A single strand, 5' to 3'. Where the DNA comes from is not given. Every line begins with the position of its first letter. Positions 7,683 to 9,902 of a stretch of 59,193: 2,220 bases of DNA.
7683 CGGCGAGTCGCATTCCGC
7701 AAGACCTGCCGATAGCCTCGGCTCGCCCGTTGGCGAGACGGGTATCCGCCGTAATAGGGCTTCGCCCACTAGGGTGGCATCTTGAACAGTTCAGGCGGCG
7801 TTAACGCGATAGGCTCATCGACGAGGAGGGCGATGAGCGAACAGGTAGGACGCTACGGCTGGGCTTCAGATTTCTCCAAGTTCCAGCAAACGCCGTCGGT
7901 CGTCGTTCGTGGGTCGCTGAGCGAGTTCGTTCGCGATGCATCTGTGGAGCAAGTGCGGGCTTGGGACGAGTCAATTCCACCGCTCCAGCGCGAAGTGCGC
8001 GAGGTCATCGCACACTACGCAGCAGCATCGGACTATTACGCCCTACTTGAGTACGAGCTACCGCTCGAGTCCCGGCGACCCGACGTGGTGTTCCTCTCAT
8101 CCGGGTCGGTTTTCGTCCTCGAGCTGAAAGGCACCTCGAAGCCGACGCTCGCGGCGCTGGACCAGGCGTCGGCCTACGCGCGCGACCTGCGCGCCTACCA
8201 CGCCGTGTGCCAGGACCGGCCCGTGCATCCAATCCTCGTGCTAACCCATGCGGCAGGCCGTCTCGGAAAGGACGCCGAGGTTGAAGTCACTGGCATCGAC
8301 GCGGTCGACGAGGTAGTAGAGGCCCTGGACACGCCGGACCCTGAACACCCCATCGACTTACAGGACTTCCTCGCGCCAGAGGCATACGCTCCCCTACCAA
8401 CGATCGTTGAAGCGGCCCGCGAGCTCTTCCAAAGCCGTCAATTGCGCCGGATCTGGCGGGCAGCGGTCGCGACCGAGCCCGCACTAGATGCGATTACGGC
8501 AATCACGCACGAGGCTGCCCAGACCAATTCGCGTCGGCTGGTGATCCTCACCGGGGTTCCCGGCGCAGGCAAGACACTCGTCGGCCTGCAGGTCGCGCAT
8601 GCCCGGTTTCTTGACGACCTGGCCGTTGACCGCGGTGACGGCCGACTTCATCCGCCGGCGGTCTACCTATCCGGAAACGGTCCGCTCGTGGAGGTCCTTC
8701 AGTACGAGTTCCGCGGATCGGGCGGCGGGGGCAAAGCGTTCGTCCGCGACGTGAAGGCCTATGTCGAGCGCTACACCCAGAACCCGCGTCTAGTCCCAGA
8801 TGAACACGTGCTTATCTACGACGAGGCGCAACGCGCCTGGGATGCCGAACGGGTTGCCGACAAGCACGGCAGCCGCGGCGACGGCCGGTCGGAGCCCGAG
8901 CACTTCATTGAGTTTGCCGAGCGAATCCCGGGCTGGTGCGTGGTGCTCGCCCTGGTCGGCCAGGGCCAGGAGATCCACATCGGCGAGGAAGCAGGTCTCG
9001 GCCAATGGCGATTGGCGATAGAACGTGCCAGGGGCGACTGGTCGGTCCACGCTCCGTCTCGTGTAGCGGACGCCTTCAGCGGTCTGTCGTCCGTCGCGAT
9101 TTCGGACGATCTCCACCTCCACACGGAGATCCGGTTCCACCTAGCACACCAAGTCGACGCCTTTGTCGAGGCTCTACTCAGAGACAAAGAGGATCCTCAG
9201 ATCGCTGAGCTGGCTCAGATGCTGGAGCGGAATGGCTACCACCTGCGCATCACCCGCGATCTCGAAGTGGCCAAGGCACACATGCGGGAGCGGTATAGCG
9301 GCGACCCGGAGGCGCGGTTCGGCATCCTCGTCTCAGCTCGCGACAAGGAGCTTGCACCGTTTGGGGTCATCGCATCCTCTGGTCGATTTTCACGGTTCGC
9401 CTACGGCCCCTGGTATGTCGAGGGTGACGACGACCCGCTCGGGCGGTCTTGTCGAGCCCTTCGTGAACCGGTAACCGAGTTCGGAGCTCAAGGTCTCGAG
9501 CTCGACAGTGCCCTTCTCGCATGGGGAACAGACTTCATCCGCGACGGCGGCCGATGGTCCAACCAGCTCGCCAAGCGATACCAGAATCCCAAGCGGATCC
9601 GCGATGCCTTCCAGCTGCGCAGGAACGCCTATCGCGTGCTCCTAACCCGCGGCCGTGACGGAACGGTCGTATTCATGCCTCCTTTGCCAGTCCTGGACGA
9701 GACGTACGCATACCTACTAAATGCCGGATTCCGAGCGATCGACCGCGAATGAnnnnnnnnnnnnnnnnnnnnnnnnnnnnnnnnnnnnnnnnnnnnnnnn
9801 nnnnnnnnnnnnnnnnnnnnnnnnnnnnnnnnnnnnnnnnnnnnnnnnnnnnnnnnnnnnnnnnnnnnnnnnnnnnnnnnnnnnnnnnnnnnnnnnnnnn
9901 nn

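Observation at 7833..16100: Four-gene translationally coupled operon: DUF2075 nuclease/ATPase, 414-aa unknown, PLD-family protein, SF2 helicase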

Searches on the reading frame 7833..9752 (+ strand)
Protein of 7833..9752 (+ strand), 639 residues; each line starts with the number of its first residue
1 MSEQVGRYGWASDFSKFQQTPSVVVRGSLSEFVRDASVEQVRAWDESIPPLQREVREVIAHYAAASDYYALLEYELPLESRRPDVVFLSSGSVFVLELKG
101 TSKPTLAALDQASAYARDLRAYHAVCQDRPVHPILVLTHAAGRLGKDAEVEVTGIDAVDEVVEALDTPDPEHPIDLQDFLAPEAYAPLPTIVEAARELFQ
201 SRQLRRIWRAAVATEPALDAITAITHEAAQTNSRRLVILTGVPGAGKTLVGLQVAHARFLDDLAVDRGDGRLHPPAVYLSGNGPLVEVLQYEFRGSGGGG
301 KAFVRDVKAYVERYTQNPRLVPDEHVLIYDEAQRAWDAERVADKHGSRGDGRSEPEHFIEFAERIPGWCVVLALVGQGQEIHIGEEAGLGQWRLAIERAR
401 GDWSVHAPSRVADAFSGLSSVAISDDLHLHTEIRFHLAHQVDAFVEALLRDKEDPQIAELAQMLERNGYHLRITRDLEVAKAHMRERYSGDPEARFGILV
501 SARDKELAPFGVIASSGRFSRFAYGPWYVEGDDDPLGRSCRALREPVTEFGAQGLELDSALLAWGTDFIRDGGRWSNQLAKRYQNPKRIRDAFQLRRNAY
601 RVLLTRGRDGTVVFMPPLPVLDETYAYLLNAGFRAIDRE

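Call 3: search_protein_families(library=padloc, proteins=[window:7833-9752:+], max_evalue=0.01)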
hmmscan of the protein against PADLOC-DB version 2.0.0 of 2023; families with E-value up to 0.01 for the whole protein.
window:7833-9752:+ (639 aa): 1 family
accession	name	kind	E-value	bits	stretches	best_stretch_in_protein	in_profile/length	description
PDLC05014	PDC-S41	-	7.2e-127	422.4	1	7-624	3-632/657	-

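Call 4: search_protein_families(library=pfam, proteins=[window:7833-9752:+], max_evalue=0.01)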
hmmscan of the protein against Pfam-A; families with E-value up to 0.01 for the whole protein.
window:7833-9752:+ (639 aa): 3 families
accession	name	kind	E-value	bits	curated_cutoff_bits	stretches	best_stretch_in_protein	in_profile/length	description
PF09848.15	SLFN-g3_helicase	-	5.4e-60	204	24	1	235-616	2-353/354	Schlafen group 3, DNA/RNA helicase domain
PF13401.12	AAA_22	-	0.0056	17.4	27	0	233-335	4-96/130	AAA domain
PF13191.12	AAA_16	-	0.0095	16.9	32.6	0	217-256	8-46/167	AAA ATPase domain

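Call 5: search_protein_families(library=ncbifam, proteins=[window:7833-9752:+], max_evalue=0.01)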
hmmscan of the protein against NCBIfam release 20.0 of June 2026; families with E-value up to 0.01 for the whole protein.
window:7833-9752:+ (639 aa): 0 families

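Call 16: find_homologous_proteins(query=window:7833-9752:+, max_evalue=0.00001)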
Query window:7833-9752:+ (639 aa): 7962 proteins with E <= 0.00001 among 8000 candidates; the best 120 are listed.
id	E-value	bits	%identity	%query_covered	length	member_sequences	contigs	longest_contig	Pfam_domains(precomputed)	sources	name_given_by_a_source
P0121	0.0e+0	1444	100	100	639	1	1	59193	PF09848.16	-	-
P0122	0.0e+0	1273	87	100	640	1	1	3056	PF09848.16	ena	-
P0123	0.0e+0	1269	87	100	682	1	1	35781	PF09848.16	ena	-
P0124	0.0e+0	1250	86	100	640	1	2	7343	PF09848.16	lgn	-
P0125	0.0e+0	1237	86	100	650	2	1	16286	PF09848.16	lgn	-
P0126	0.0e+0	1168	79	99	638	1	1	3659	PF09848.16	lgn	-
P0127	0.0e+0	1119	78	100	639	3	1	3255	PF09848.16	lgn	-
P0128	0.0e+0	1093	85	89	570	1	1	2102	PF09848.16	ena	-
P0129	8.9e-289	978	68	100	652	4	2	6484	PF09848.16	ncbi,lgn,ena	-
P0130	1.4e-286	971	69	99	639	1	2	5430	PF09848.16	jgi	jgi:hypothetical protein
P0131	1.1e-283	961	68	99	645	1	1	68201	PF09848.16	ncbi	-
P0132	9.4e-282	955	66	99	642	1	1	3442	PF09848.16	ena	-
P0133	8.1e-281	951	67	99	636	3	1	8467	PF09848.16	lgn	-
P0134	2.2e-278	943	66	100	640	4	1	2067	PF09848.16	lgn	-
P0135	2.0e-277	940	66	99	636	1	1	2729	PF09848.16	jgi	jgi:hypothetical protein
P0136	2.6e-271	920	65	100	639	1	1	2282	PF09848.16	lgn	-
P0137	9.2e-268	908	65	98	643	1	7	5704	PF09848.16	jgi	jgi:hypothetical protein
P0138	2.9e-267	907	65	99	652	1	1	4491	PF09848.16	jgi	jgi:hypothetical protein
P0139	5.1e-267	906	64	100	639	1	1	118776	PF09848.16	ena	-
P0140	3.2e-264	897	64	99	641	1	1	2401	PF09848.16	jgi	jgi:hypothetical protein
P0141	4.6e-264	896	64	99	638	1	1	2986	PF09848.16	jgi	jgi:hypothetical protein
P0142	2.1e-258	877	63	99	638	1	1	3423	PF09848.16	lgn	-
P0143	1.3e-256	871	62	100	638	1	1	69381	PF13401.13,PF09848.16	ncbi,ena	-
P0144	1.6e-253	861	63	99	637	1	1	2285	PF09848.16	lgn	-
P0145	8.5e-252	856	61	98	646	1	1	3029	PF09848.16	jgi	jgi:hypothetical protein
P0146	8.9e-252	856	61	99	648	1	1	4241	PF09848.16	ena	-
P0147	1.3e-251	855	62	99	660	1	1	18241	PF09848.16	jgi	jgi:hypothetical protein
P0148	3.1e-250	850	60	99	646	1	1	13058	PF09848.16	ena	-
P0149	4.0e-250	850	60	99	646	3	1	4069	PF09848.16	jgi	jgi:hypothetical protein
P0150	4.8e-249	846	60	99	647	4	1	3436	PF09848.16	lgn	-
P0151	6.1e-249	846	61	99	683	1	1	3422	PF09848.16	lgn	-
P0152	1.1e-248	845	60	99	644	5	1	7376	PF09848.16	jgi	jgi:hypothetical protein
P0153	1.3e-248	845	61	98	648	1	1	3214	PF09848.16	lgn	-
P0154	2.2e-248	844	61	99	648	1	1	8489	PF09848.16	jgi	jgi:hypothetical protein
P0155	2.3e-248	844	60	99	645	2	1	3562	PF09848.16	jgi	jgi:hypothetical protein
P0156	2.6e-248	844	61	98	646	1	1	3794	PF09848.16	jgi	jgi:hypothetical protein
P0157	2.9e-248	844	60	98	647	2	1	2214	PF09848.16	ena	-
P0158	5.1e-248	843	61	99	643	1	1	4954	PF09848.16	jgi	jgi:Uncharacterized conserved protein (DUF2075)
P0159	6.9e-248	843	61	99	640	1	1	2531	PF09848.16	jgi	jgi:hypothetical protein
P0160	1.3e-247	842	60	98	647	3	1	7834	PF09848.16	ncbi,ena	-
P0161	1.8e-247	841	60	98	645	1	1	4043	PF09848.16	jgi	jgi:hypothetical protein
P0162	2.8e-247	841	60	99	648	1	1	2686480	PF09848.16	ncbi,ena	-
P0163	2.9e-247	841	60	98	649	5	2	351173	PF09848.16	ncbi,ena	-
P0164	6.5e-247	839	59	99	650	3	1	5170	PF09848.16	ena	-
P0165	1.3e-246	838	59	98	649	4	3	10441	PF09848.16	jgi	jgi:hypothetical protein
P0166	1.4e-246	838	60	98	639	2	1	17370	PF09848.16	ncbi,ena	-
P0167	1.7e-246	838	60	99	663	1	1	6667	PF09848.16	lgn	-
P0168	2.1e-246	838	59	99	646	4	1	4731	PF09848.16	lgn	-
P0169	2.1e-246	838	59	98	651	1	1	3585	PF09848.16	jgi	jgi:hypothetical protein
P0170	3.3e-246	837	60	99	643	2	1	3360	PF09848.16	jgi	jgi:hypothetical protein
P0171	3.7e-246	837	60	98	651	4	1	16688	PF09848.16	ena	-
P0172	4.5e-246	837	60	99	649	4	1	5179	PF09848.16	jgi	jgi:hypothetical protein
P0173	4.5e-246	837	59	98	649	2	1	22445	PF09848.16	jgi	jgi:hypothetical protein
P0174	1.0e-245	836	61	98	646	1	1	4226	PF09848.16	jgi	jgi:hypothetical protein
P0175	4.1e-245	834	59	98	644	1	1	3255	PF09848.16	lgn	-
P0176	4.5e-245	833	59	98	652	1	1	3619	PF09848.16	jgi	jgi:Uncharacterized conserved protein (DUF2075)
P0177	5.1e-245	833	61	98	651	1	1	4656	PF09848.16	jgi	jgi:hypothetical protein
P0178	5.1e-245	833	60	98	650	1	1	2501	PF09848.16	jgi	jgi:hypothetical protein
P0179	6.6e-245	833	59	99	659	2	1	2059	PF09848.16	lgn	-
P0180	8.4e-245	832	61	99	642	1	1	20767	PF09848.16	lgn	-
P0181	1.5e-244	832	60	99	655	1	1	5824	PF09848.16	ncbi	-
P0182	1.6e-244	832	59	99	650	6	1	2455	PF09848.16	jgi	jgi:hypothetical protein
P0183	1.6e-244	832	61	98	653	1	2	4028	PF09848.16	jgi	jgi:hypothetical protein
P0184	1.6e-244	832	60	98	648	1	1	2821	PF09848.16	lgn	-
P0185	1.9e-244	831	61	98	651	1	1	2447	PF09848.16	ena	-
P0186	1.9e-244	831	61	100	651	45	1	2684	PF09848.16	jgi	-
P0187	2.4e-244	831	59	99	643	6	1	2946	PF09848.16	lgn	-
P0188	2.8e-244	831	60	99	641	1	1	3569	PF09848.16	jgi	jgi:hypothetical protein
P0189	3.3e-244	831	60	98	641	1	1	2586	PF09848.16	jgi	jgi:hypothetical protein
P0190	4.3e-244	830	59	98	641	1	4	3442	PF09848.16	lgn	-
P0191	4.8e-244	830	59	99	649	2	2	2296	PF09848.16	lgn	-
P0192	5.0e-244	830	59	98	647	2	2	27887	PF09848.16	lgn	-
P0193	5.2e-244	830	61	98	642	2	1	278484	PF09848.16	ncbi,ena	-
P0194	6.5e-244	830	59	98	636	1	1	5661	PF09848.16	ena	-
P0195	8.3e-244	829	60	98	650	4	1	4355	PF09848.16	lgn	-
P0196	1.4e-243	828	59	99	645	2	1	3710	PF09848.16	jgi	jgi:hypothetical protein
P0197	1.6e-243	828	60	98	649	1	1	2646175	PF09848.16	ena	-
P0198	1.7e-243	828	61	98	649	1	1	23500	PF09848.16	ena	-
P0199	1.7e-243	828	60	99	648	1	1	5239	PF09848.16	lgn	-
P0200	3.4e-243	827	65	91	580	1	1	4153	PF09848.16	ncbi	-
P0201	4.5e-243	827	59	99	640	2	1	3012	PF09848.16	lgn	-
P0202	4.6e-243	827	60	98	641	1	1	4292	PF09848.16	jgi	jgi:hypothetical protein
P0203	5.2e-243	827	58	99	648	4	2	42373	PF09848.16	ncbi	-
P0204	6.6e-243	826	59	99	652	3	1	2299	PF09848.16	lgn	-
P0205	8.7e-243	826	60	98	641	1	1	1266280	PF13401.13,PF09848.16,PF13191.13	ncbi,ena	-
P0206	9.0e-243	826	58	98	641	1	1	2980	PF09848.16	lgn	-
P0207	9.4e-243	826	60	99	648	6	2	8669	PF09848.16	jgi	jgi:hypothetical protein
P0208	1.1e-242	825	58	100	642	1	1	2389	PF09848.16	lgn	-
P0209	1.3e-242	825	57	99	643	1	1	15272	PF09848.16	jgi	jgi:hypothetical protein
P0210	3.9e-242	824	58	99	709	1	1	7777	PF09848.16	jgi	jgi:hypothetical protein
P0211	4.2e-242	824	60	98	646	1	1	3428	PF09848.16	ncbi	-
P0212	4.3e-242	824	60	99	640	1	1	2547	PF09848.16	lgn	-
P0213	5.8e-242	823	59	98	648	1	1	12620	PF09848.16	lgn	-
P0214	6.4e-242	823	58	99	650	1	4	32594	PF09848.16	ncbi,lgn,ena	-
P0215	7.8e-242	823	60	98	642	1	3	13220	PF09848.16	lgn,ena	-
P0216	9.4e-242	822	59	98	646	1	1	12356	PF09848.16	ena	-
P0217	1.2e-241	822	59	98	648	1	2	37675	PF09848.16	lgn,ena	-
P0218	1.2e-241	822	60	98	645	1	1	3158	PF09848.16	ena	-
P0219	1.3e-241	822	58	99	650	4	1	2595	PF09848.16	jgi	-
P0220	1.7e-241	822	58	99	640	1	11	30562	PF09848.16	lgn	-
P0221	1.7e-241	822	58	99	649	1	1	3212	PF09848.16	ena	-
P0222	2.1e-241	821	60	99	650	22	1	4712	PF09848.16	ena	-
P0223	2.8e-241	821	59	98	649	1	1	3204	PF09848.16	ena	-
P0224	3.1e-241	821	60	98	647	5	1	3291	PF09848.16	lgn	-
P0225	4.4e-241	820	59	99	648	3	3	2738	PF09848.16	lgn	-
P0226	5.7e-241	820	58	99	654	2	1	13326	PF09848.16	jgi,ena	-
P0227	9.8e-241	819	59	99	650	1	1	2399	PF09848.16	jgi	jgi:DNA polymerase III delta prime subunit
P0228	1.0e-240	819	57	100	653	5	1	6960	PF09848.16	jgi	jgi:hypothetical protein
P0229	1.4e-240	818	59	99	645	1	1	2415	PF09848.16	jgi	jgi:hypothetical protein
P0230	1.6e-240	818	59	98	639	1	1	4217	PF09848.16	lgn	-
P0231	1.7e-240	818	59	99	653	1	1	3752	PF09848.16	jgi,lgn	jgi:hypothetical protein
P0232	2.0e-240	818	60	98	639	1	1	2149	PF09848.16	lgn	-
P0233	2.3e-240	818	58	98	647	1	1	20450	PF09848.16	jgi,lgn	jgi:hypothetical protein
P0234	2.4e-240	818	60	99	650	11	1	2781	PF09848.16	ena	-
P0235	2.6e-240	818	58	99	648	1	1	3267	PF09848.16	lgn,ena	-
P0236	2.7e-240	818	59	98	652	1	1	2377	PF09848.16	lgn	-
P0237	3.2e-240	817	57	99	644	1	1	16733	PF09848.16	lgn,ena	-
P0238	5.1e-240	817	60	99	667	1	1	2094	PF09848.16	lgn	-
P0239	5.3e-240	817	58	98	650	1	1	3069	PF13401.13,PF09848.16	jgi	-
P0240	1.2e-239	815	59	97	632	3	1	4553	PF09848.16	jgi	jgi:hypothetical protein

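Call 26: find_related_loci(query=window:7833-9752:+, collection=genome_contigs, flank=8000)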
Query window:7833-9752:+ (639 aa) in genome_contigs; peptide patterns used: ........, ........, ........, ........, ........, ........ (x = any residue, [..] = any of these).
151 stretches matched a pattern; 95 encode a relative of the query (tblastn E <= 1e-3); the best 80 are kept; 80 distinct loci.
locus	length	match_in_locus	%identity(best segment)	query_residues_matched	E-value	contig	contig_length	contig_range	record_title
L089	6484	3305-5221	68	1-637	0e+0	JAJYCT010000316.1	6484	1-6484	MAG: Myxococcales bacterium isolate BP9.bin63 NODE_26017_length_6484_cov_1.151487, whole genome shotgun sequence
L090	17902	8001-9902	67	4-637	0e+0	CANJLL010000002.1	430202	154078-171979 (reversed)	MAG: Chloroflexi bacterium isolate RH-23may17-645 genome assembly, contig: RH-23may17-C38, whole genome shotgun sequence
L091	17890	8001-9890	60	8-636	0e+0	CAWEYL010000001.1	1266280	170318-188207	MAG: uncultured Chloroflexia bacterium isolate MFD05942.bin.2.177 genome assembly, contig: contig_11053, whole genome sh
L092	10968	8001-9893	59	5-636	0e+0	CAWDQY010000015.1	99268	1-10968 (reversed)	MAG: uncultured Chloroflexia bacterium isolate MFD04716.bin.2.161 genome assembly, contig: contig_45520, whole genome sh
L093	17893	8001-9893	60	8-636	0e+0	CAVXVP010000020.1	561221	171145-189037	MAG: uncultured Chloroflexia bacterium isolate MFD06298.bin.2.198 genome assembly, contig: contig_48337, whole genome sh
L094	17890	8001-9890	60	8-636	0e+0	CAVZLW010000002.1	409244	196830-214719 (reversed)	MAG: uncultured Chloroflexia bacterium isolate MFD05942.bin.1.327 genome assembly, contig: contig_17668, whole genome sh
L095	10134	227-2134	59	1-636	0e+0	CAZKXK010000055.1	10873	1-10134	MAG TPA_asm: uncultured Anaerolineaceae bacterium isolate binchicken_co50_123 genome assembly, contig: NODE_7541_length_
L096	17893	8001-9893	61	8-636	0e+0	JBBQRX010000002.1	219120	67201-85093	MAG: Candidatus Limnocylindrales bacterium isolate Co_metawrap_1715 Cmw_1715_k141_14246407_length_219120_cov_20.3222, wh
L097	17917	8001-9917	59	4-636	0e+0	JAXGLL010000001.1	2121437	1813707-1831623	MAG: Akkermansiaceae bacterium isolate AnMBR.bin208 bin208_1, whole genome shotgun sequence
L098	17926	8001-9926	57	1-636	0e+0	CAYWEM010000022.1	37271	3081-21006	MAG TPA_asm: uncultured Clostridia bacterium isolate binchicken_co168_353 genome assembly, contig: NODE_1895_length_3727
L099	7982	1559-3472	57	4-637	0e+0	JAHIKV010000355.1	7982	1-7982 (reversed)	MAG: Planctomycetota bacterium isolate KR13_N1.mb.7 KR13_N1.mb.7_k141_152038, whole genome shotgun sequence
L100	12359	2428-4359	56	1-639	0e+0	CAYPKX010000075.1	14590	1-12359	MAG TPA_asm: uncultured Eubacteriales bacterium isolate binchicken_co66_1 genome assembly, contig: NODE_6393_length_1459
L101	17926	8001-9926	58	1-636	0e+0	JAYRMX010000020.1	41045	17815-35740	MAG: Myxococcota bacterium isolate XM2_XAASGE4bin.13 k141_69402, whole genome shotgun sequence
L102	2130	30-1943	59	3-636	0e+0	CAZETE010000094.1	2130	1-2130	MAG TPA_asm: uncultured Actinomycetota bacterium isolate binchicken_co74_111 genome assembly, contig: NODE_131942_length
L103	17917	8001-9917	56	1-633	0e+0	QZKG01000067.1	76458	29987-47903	MAG: Gaiellales bacterium isolate SURF_19 Ga0104751_1000345, whole genome shotgun sequence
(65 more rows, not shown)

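Call 28: find_encoding_contigs(protein=P0125, flank=10000, max_places=2)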
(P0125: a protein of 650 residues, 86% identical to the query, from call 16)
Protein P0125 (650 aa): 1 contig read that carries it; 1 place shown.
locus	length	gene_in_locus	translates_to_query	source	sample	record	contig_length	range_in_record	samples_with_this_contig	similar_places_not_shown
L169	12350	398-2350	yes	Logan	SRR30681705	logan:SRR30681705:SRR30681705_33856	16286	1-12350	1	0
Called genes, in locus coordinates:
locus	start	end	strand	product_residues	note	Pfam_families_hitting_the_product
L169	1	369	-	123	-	?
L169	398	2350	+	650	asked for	PF09848:SLFN-g3_helicase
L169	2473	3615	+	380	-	PF14236:DruA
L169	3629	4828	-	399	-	PF12705:PDDEXK_1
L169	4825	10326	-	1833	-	PF00270:DEAD, PF27116:YjiV_N, PF00271:Helicase_C (weak), PF09369:MZB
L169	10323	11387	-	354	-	-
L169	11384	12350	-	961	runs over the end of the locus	-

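Call 29: find_encoding_contigs(protein=P0124, flank=10000, max_places=2)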
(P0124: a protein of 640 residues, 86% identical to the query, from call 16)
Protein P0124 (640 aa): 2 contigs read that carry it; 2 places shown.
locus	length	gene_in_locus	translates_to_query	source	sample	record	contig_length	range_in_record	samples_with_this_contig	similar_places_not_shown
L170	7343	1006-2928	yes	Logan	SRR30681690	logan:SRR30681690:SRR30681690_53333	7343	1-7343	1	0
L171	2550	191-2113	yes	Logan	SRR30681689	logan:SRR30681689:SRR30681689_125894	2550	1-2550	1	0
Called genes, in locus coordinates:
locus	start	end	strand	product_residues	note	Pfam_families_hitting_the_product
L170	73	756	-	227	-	-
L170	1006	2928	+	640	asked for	PF09848:SLFN-g3_helicase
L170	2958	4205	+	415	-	PF19888:DUF6361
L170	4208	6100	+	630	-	-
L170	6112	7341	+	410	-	?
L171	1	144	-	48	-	?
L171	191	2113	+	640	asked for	PF09848:SLFN-g3_helicase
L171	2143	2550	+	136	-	?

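Call 32: search_solved_structures(query=window:7833-9752:+, max_evalue=0.01)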
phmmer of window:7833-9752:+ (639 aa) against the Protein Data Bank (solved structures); distinct sequences matched with E-value up to 0.01: 0.

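Call 39: search_protein_families(library=padloc, proteins=[window:7833-9752:+], max_evalue=10)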
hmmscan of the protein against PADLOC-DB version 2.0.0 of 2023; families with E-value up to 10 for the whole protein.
window:7833-9752:+ (639 aa): 2 families
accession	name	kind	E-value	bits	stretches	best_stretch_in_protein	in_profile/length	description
PDLC05014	PDC-S41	-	7.2e-127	422.4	1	7-624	3-632/657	-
PDLC01250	Cas4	-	0.062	11.6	1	82-121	65-103/168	"CAS-I,CAS-II,CAS-III,CAS-IV,CAS-V,CAS-VI; acquisition_associated"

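Call 49: predict_structure(alignment_id=A2)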
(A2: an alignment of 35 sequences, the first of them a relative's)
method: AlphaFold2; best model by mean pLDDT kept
length: 639 residues; sequences in the alignment: 35
mean_pLDDT: 79.7   pTM: 0.75
mean pLDDT of the five models: 79.7, 79.3, 77.6, 75.6, 75.3
residues with pLDDT >= 90: 192; 70-90: 282; 50-70: 144; < 50: 21
segments of 3 or more residues with pLDDT < 50: 1-3, 298-303, 435-437, 516-523
pLDDT, mean of each block of 10 residues (from residue 1): 64 95 93 82 91 93 88 77 88 92 91 88 82 94 91 94 86 87 66 63 60 83 89 91 73 66 68 70 58 54 53 68 79 64 66 81 86 73 64 87 89 85 88 57 87 84 88 95 87 81 88 61 51 66 79 71 95 92 77 85 81 95 96 84
secondary structure, 60 per line:
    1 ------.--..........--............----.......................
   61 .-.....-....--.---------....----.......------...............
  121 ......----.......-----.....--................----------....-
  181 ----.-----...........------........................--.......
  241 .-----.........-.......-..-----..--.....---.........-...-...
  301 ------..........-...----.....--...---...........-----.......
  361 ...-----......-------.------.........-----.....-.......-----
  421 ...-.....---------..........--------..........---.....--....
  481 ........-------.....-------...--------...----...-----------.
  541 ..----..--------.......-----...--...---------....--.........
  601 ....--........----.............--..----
elements in order: E10-13 H14-19 H22-33 H38-61 H63-67 E69-72 E85-88 E93-99 H106-122 E131-137 E143-147 E150-154 H155-165 H176-179 H191-201 H208-231 E234-241 H247-255 H257-263 E276-280 H284-292 H307-316 E325-329 H338-348 H354-363 E369-374 H389-397 E403-407 H409-415 E421-423 H439-448 H457-466 E470-474 H477-488 E496-500 E557-563 E569-571 E574-576 H592-604 E607-614 H619-631
